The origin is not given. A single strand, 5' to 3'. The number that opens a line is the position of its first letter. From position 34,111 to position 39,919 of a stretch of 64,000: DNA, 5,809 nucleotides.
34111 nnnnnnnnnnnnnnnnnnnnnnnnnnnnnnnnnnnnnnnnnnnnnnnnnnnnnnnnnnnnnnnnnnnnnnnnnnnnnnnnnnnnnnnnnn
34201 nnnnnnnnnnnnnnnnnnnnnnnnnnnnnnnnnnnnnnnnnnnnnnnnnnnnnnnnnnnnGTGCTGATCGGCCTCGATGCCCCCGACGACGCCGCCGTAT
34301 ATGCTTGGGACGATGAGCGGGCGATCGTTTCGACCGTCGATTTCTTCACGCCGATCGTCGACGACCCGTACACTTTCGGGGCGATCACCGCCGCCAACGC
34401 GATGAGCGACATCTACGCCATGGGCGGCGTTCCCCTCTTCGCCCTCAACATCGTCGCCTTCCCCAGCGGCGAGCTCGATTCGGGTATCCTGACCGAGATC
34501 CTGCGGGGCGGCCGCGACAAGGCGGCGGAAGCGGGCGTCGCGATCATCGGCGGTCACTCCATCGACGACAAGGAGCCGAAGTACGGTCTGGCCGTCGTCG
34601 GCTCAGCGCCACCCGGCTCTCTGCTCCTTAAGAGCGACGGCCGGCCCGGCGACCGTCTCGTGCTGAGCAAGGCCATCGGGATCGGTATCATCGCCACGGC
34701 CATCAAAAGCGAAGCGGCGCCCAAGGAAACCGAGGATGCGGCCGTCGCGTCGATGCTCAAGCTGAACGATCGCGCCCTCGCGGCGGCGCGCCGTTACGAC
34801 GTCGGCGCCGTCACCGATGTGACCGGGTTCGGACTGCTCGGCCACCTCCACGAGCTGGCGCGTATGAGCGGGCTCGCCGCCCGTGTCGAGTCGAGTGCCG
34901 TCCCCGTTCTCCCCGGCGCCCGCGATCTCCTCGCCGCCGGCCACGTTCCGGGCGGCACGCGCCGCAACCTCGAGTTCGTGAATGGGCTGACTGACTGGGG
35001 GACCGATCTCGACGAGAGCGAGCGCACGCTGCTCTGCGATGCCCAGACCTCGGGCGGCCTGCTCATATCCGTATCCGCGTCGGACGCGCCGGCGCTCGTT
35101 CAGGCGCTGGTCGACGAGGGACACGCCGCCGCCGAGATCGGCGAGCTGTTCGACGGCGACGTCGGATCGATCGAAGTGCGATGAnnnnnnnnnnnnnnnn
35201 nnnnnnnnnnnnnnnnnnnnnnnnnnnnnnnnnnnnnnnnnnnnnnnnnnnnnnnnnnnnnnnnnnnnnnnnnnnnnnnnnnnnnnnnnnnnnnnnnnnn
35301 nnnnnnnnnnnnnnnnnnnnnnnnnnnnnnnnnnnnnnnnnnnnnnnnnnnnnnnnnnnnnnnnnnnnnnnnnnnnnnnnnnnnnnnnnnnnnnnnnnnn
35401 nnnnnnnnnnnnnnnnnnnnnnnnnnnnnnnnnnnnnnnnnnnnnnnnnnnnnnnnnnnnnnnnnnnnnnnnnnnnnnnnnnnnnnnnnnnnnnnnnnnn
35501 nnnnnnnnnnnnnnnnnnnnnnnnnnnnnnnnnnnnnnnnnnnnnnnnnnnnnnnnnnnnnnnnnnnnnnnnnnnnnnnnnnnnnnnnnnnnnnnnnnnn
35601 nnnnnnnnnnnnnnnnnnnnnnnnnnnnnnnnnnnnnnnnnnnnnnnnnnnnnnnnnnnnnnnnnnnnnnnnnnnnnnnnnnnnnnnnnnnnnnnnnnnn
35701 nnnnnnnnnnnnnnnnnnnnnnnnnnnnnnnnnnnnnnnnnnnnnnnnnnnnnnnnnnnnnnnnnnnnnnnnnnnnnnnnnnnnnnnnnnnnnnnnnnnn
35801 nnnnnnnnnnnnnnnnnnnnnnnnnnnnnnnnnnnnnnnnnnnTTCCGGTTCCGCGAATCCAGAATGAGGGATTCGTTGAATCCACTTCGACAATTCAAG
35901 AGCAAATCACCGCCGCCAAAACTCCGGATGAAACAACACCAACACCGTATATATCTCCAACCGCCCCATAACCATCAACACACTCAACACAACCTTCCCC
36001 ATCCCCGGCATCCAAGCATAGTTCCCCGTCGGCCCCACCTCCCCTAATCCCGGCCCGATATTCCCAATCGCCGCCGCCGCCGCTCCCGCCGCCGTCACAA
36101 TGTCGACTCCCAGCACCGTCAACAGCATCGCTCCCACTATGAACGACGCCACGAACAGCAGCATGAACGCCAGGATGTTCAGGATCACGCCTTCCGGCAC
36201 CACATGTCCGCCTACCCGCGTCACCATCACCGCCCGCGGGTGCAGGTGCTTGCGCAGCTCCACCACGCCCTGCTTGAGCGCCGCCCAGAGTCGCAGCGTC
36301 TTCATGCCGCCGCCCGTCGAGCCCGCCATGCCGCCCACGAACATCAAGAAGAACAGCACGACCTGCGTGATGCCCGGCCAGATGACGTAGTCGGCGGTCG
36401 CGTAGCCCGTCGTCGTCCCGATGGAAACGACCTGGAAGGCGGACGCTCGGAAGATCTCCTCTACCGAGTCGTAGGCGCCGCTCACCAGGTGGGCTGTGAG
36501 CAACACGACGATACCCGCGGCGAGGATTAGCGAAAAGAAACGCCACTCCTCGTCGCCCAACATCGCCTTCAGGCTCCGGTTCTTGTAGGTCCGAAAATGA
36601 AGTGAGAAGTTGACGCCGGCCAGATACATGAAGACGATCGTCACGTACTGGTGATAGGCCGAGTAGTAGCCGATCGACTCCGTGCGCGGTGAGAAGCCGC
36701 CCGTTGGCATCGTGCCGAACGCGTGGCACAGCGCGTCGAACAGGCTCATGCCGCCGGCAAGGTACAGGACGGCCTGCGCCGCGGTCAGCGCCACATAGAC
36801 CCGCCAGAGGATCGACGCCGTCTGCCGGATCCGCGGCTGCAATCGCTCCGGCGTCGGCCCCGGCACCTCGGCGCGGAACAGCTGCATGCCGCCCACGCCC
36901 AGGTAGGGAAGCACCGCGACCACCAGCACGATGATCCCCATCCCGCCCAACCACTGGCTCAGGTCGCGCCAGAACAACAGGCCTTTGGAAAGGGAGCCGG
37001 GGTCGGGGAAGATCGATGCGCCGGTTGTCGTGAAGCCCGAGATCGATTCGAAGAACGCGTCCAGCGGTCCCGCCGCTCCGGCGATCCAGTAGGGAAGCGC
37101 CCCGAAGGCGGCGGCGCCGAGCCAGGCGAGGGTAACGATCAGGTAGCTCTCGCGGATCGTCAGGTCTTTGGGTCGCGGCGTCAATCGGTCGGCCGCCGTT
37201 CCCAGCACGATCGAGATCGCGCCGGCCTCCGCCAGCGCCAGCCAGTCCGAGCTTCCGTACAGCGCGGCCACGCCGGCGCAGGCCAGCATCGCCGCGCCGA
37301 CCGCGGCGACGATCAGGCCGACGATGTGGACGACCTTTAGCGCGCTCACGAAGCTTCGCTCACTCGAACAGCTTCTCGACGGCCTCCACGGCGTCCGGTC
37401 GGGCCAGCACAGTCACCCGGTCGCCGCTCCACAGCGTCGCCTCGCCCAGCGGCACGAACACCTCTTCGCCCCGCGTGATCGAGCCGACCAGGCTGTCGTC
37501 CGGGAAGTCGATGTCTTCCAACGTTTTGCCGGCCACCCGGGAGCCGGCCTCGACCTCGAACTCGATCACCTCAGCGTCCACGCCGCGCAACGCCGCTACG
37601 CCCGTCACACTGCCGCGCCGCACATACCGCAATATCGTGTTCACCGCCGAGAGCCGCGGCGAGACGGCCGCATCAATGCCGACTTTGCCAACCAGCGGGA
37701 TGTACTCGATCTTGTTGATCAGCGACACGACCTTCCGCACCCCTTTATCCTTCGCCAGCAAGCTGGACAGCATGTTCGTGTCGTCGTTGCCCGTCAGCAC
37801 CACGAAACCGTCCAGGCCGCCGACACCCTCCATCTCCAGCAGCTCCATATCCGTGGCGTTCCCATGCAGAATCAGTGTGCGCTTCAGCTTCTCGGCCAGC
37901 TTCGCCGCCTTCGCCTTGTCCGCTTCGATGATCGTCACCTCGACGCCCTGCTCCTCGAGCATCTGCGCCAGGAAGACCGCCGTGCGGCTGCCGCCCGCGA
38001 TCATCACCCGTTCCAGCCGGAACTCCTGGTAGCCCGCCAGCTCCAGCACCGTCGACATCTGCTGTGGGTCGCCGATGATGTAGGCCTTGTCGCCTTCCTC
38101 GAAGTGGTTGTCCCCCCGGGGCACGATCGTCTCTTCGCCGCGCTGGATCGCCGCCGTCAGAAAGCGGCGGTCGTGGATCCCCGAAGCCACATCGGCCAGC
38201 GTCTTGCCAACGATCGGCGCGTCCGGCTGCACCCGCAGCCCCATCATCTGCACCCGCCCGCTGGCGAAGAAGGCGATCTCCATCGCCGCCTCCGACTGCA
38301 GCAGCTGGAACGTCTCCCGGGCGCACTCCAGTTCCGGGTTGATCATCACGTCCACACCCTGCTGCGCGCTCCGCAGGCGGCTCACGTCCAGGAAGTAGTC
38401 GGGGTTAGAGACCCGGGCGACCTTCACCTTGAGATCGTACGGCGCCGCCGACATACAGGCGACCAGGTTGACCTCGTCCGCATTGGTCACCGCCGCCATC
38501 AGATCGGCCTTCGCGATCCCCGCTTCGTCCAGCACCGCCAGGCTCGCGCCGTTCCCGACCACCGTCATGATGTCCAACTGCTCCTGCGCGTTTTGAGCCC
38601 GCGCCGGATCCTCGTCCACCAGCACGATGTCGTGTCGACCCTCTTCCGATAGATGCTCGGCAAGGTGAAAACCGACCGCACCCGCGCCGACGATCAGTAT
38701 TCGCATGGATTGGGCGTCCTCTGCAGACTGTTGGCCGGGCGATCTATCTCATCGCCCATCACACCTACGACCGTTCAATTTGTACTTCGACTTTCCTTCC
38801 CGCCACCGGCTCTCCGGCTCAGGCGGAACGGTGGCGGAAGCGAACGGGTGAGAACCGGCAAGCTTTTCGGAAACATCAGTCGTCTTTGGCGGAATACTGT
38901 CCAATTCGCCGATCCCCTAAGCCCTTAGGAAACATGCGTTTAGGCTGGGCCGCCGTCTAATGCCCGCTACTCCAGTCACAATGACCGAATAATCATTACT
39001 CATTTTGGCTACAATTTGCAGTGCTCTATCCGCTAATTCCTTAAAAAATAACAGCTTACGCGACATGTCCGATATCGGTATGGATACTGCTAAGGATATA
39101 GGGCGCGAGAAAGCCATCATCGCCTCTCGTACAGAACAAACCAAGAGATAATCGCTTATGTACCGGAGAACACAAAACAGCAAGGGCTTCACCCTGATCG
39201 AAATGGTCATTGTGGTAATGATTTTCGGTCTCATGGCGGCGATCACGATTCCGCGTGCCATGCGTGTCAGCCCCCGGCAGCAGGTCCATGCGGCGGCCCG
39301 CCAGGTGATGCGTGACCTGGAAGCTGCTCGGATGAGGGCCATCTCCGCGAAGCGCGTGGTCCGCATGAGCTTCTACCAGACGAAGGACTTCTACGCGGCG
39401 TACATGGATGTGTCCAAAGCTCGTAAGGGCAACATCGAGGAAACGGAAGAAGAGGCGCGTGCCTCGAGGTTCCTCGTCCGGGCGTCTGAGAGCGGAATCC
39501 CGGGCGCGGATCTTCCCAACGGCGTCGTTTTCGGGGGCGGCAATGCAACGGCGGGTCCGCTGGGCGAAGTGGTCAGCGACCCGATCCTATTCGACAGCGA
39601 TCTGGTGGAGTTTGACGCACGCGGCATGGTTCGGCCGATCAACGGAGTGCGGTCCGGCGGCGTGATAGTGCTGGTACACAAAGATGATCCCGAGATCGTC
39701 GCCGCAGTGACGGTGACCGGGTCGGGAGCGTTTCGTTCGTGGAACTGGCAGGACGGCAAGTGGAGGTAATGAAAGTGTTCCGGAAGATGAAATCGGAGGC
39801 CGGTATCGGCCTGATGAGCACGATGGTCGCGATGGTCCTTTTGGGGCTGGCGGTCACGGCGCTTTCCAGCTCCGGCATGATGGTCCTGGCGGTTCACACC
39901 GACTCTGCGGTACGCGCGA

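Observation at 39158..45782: Type IV pilus minor-pilin operon ending in two tandem large PilX-N-domain paralogs with a conserved frame and variable core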

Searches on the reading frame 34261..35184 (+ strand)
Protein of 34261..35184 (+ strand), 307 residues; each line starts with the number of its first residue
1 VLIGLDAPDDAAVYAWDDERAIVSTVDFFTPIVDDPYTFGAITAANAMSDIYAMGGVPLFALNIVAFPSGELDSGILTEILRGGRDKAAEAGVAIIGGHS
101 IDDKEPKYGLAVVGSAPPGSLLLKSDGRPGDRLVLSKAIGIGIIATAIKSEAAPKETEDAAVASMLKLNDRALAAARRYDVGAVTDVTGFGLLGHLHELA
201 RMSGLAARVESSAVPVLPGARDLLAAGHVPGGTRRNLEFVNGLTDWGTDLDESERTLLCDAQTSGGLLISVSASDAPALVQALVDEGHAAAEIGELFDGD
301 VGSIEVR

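Call 26: search_protein_families(library=pfam, proteins=[window:34261-35184:+], max_evalue=0.001)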
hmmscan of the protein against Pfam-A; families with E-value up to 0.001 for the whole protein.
window:34261-35184:+ (307 aa): 2 families
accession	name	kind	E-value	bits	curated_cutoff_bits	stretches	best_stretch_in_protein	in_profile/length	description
PF00586.29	AIRS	-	1.3e-28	100.1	24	1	9-115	2-111/112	AIR synthase related protein, N-terminal domain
PF02769.27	AIRS_C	-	1e-19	71.6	23.1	1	128-306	1-155/156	AIR synthase related protein, C-terminal domain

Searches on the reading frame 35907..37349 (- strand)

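Call 38: search_protein_families(library=pfam, proteins=[window:35907-37349:-], max_evalue=0.00001)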
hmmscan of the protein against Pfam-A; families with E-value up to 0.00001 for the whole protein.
window:35907-37349:- (480 aa): 1 family
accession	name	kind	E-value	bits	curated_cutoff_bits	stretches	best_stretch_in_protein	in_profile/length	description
PF02386.22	TrkH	-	3e-72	244.2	27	1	40-474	6-491/502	Cation transport protein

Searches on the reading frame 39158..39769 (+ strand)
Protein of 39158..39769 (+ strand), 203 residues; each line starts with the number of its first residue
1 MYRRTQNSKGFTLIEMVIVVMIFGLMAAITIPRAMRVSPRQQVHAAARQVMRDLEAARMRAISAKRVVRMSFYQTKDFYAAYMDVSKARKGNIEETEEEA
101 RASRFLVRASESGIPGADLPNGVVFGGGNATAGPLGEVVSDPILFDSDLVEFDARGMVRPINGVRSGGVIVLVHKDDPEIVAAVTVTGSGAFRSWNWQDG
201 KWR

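Call 4: search_protein_families(library=pfam, proteins=[window:39158-39769:+], max_evalue=1)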
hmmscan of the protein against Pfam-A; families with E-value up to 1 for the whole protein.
window:39158-39769:+ (203 aa): 2 families
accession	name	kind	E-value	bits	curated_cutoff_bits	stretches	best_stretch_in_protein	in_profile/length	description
PF07963.17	N_methyl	-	1.3e-07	31.3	21.2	1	7-30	3-26/27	Prokaryotic N-terminal methylation motif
PF12019.13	GspH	-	0.0016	19.3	21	1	46-133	1-87/108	Type II transport protein GspH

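Call 5: search_protein_families(library=ncbifam, proteins=[window:39158-39769:+], max_evalue=1)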
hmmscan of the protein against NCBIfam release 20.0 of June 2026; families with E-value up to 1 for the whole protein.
window:39158-39769:+ (203 aa): 18 families
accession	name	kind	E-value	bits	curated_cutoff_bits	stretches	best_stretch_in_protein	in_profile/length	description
TIGR02596.1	TIGR02596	subfamily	1e-10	42.1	70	1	11-77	1-67/196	Verru_Chthon cassette protein D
NF040982.1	ComGD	equivalog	6.4e-09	36.3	70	1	9-86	2-79/139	competence type IV pilus minor pilin ComGD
TIGR01708.2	typeII_sec_gspH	equivalog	7e-09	35.9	80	1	8-65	1-58/169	type II secretion system minor pseudopilin GspH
TIGR01710.1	typeII_sec_gspG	equivalog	3.9e-08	33.4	88.85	1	9-52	1-44/134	type II secretion system major pseudopilin GspG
NF041775.1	typeIV_PilA_Myxo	equivalog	2.9e-07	30.7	400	1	7-62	9-63/214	type IV pilin protein PilA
TIGR02532.1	IV_pilin_GFxxxE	domain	1.4e-06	27.9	16.3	1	9-31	2-24/24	prepilin-type N-terminal cleavage/methylation domain-containing protein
NF007800.0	PRK10506.1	equivalog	7.1e-06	25.9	158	1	4-87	4-87/163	prepilin peptidase-dependent protein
NF040999.1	pilin_ComGC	equivalog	1.8e-05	24.8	75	1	9-36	2-29/84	competence type IV pilus major pilin ComGC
NF041013.1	T4P_ComGE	equivalog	7.3e-05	22.8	49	1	6-57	1-52/83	competence type IV pilus minor pilin ComGE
NF007862.0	PRK10574.1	equivalog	0.00031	20.9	138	1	6-33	2-29/145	prepilin peptidase-dependent pilin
NF006453.0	PRK08808.1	equivalog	0.0035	16.4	295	1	6-71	4-72/211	type II secretion system protein J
NF047827.1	T3SSXpsH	equivalog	0.0037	17.1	160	1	9-72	1-64/145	type II secretion system protein XpsH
NF005688.0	PRK07488.1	equivalog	0.0082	15.1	532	1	40-123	351-434/474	indoleacetamide hydrolase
TIGR01711.1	gspJ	equivalog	0.011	15.6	64.85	1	9-57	1-49/192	type II secretion system minor pseudopilin GspJ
TIGR02523.1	type_IV_pilV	equivalog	0.052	14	52.2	1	9-82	2-75/139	type IV pilus modification protein PilV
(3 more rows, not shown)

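Call 71: search_protein_families(library=pfam, alignment_id=A5, max_evalue=0.01)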
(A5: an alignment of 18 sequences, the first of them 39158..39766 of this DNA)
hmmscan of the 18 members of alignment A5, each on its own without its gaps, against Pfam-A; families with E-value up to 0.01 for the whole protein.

A. member 1, window:39158-39766:+ (203 aa): 2 families
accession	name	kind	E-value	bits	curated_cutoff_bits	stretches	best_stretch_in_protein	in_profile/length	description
PF07963.17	N_methyl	-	1.3e-07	31.3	21.2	1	7-30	3-26/27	Prokaryotic N-terminal methylation motif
PF12019.13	GspH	-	0.0016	19.3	21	0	46-133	1-87/108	Type II transport protein GspH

B. families by the number of members that match (of 18 scanned): 2 families
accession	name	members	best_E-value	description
PF07963.17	N_methyl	15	2.7e-08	Prokaryotic N-terminal methylation motif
PF12019.13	GspH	11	1.7e-07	Type II transport protein GspH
